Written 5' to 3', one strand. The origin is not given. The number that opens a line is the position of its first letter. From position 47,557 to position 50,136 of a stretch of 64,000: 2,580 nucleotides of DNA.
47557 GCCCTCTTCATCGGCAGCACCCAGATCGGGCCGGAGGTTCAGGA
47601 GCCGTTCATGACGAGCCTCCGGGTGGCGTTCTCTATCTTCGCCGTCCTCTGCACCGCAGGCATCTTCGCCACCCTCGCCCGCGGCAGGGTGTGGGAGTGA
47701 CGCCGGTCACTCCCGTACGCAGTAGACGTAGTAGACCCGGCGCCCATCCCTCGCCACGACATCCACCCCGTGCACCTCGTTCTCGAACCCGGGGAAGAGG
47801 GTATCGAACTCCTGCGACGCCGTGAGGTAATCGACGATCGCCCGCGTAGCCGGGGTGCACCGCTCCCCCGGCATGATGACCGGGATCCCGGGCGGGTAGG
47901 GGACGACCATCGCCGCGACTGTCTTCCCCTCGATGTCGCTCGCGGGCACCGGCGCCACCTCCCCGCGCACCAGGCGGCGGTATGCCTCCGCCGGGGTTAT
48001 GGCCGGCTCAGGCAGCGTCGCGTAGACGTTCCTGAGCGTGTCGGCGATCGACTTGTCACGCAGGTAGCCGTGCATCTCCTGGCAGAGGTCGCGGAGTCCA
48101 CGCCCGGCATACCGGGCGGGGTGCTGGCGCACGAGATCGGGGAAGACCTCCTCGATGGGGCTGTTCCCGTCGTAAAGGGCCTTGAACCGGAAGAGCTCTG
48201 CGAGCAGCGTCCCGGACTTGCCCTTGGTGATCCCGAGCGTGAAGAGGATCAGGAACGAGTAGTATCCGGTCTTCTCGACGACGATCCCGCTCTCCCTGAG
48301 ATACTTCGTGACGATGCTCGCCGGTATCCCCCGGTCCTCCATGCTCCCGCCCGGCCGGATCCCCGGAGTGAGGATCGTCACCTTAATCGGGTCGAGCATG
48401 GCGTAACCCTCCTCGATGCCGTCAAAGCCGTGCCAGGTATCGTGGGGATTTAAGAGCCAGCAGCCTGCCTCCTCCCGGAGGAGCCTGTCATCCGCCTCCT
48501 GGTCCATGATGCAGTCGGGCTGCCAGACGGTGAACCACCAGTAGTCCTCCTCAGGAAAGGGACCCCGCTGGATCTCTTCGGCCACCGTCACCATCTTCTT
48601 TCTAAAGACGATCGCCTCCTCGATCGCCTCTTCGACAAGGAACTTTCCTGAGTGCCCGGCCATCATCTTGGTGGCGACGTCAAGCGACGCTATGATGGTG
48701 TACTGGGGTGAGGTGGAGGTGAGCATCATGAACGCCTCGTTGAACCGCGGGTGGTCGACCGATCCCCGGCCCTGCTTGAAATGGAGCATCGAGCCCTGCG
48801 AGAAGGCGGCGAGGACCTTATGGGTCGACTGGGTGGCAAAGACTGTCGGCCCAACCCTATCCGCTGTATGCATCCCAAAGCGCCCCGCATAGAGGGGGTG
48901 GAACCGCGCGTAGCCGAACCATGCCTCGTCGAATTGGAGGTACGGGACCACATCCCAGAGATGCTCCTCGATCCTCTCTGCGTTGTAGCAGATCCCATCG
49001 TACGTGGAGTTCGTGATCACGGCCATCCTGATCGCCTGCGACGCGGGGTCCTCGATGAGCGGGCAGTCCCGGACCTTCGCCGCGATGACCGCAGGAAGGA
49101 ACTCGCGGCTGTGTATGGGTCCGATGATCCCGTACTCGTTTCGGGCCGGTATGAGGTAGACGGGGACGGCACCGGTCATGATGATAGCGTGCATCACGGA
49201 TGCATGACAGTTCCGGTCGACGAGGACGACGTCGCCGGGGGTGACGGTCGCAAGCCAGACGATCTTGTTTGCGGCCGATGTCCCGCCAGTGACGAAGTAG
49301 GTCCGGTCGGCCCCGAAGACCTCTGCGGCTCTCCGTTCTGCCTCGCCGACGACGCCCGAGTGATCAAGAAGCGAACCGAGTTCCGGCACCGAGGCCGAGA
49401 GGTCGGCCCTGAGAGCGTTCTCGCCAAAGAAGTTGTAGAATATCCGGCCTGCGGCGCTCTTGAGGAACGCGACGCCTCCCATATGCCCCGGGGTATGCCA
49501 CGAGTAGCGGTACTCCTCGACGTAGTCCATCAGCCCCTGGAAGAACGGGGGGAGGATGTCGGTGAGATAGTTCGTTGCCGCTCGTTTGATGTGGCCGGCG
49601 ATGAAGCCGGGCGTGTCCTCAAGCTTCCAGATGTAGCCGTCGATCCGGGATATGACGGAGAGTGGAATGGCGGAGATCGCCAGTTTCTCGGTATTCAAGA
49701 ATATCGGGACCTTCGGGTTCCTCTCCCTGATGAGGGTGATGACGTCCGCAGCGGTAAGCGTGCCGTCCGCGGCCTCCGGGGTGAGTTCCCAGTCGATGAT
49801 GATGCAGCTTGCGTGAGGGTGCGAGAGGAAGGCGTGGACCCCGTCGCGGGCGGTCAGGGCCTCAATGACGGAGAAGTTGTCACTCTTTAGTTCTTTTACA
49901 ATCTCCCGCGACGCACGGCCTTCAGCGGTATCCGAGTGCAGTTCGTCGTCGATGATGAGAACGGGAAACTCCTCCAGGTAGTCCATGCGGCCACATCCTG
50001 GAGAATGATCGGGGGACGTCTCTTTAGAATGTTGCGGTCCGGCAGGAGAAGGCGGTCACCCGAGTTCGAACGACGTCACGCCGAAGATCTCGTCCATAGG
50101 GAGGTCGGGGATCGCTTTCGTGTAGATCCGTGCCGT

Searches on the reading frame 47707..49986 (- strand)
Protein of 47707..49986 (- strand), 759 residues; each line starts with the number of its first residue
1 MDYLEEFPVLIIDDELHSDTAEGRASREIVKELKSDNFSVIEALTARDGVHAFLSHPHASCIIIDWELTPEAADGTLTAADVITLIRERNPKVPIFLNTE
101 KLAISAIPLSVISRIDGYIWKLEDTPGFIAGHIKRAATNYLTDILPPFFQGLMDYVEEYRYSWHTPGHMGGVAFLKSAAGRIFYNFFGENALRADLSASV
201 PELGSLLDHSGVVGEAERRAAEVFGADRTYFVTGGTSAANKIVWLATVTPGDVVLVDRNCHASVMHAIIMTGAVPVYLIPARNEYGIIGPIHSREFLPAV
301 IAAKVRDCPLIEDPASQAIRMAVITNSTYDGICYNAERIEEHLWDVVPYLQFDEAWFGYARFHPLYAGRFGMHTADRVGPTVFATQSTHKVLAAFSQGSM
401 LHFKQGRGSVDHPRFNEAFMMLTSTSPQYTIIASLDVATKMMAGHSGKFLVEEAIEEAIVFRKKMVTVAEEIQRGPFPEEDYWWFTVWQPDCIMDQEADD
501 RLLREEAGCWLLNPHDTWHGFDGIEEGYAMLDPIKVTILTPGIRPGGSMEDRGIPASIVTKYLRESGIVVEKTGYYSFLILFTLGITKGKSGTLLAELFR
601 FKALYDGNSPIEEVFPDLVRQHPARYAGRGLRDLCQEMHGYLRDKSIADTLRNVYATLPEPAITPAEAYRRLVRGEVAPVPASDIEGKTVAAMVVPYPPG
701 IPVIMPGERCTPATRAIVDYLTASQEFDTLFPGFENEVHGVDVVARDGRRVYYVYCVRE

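Call 82: search_protein_families(library=pfam, proteins=[window:47707-49986:-], max_evalue=0.001)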
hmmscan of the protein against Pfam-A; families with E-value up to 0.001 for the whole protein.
window:47707-49986:- (759 aa): 4 families
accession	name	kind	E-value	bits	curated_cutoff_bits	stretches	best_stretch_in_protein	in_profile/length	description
PF01276.26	OKR_DC_1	-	2.5e-161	537.5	27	1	146-589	1-416/417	Orn/Lys/Arg decarboxylase, major domain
PF03711.20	OKR_DC_1_C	-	1.7e-46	158.2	24.2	1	616-743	2-129/132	Orn/Lys/Arg decarboxylase, C-terminal domain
PF03709.21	OKR_DC_1_N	-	9.8e-27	93.9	29.3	1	22-140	2-111/111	Orn/Lys/Arg decarboxylase, N-terminal domain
PF01212.27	Beta_elim_lyase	-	0.00054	19.8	27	0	213-294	34-107/288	Beta-eliminating lyase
